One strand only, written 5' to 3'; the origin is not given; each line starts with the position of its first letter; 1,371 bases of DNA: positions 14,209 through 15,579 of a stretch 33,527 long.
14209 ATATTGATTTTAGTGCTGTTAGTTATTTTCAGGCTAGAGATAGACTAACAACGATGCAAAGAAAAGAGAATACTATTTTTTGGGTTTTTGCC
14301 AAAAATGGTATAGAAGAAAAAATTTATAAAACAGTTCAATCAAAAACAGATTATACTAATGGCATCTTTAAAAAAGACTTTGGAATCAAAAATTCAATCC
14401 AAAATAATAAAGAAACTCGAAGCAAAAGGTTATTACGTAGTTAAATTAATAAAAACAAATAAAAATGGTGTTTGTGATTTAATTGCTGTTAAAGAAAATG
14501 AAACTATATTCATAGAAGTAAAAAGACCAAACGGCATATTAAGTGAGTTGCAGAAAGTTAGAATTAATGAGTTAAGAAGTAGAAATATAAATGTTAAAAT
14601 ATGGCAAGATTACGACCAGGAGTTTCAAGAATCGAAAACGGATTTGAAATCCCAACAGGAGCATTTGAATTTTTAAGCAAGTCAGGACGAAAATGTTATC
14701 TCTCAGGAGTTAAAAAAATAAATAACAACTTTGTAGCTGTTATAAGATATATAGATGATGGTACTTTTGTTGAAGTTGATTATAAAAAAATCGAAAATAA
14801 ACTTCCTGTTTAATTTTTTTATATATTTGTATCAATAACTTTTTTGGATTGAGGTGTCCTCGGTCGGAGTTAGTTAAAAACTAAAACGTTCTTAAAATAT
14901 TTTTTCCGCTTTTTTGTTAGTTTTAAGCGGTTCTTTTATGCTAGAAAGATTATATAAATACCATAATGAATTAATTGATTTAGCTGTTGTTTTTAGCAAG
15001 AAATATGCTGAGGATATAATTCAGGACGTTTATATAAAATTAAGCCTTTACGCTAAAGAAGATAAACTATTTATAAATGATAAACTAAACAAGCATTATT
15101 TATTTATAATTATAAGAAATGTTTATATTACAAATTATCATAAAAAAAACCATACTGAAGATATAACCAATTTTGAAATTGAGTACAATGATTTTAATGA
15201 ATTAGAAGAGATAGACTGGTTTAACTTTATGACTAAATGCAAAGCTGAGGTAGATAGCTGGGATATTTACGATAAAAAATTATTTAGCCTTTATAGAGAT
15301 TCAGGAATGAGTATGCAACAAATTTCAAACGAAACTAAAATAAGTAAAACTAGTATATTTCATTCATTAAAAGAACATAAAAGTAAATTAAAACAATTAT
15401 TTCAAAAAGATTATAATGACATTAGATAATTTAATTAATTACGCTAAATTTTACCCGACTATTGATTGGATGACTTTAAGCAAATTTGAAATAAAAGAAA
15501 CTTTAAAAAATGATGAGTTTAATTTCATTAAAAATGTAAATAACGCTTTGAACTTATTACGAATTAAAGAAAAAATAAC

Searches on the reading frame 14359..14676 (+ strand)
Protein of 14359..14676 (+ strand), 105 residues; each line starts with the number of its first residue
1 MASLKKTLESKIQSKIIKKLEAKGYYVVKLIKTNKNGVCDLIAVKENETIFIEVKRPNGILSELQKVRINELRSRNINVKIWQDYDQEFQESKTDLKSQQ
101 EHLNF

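Call 40: search_protein_families(library=pfam, max_evalue=0.01, proteins=[window:14359-14676:+])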
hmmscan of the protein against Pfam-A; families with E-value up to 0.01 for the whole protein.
window:14359-14676:+ (105 aa): 5 families
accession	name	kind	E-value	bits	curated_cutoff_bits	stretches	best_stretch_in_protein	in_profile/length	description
PF08774.17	VRR_NUC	-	2.6e-09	37.6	23.8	1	18-81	44-111/116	VRR-NUC domain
PF01870.24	Hjc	-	0.00027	21.3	21.1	1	16-72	6-64/93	Archaeal holliday junction resolvase (hjc)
PF23881.1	DUF7234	-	0.0003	21.3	24.4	1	11-52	24-65/80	Family of unknown function (DUF7234)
PF18743.7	AHJR-like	-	0.0012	18.8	26.1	1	4-63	4-69/123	REase_AHJR-like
PF04471.18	Mrr_cat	-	0.0084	16.7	21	1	17-73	14-70/115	Restriction endonuclease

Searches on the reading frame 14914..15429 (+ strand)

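Call 40: search_protein_families(library=pfam, max_evalue=0.01, proteins=[window:14914-15429:+])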
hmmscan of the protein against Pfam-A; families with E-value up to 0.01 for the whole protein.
window:14914-15429:+ (171 aa): 1 family
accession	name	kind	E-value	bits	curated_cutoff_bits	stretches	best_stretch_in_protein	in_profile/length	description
PF04297.20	UPF0122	-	0.0017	19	22.7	1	121-162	23-64/101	Putative helix-turn-helix protein, YlxM / p13 like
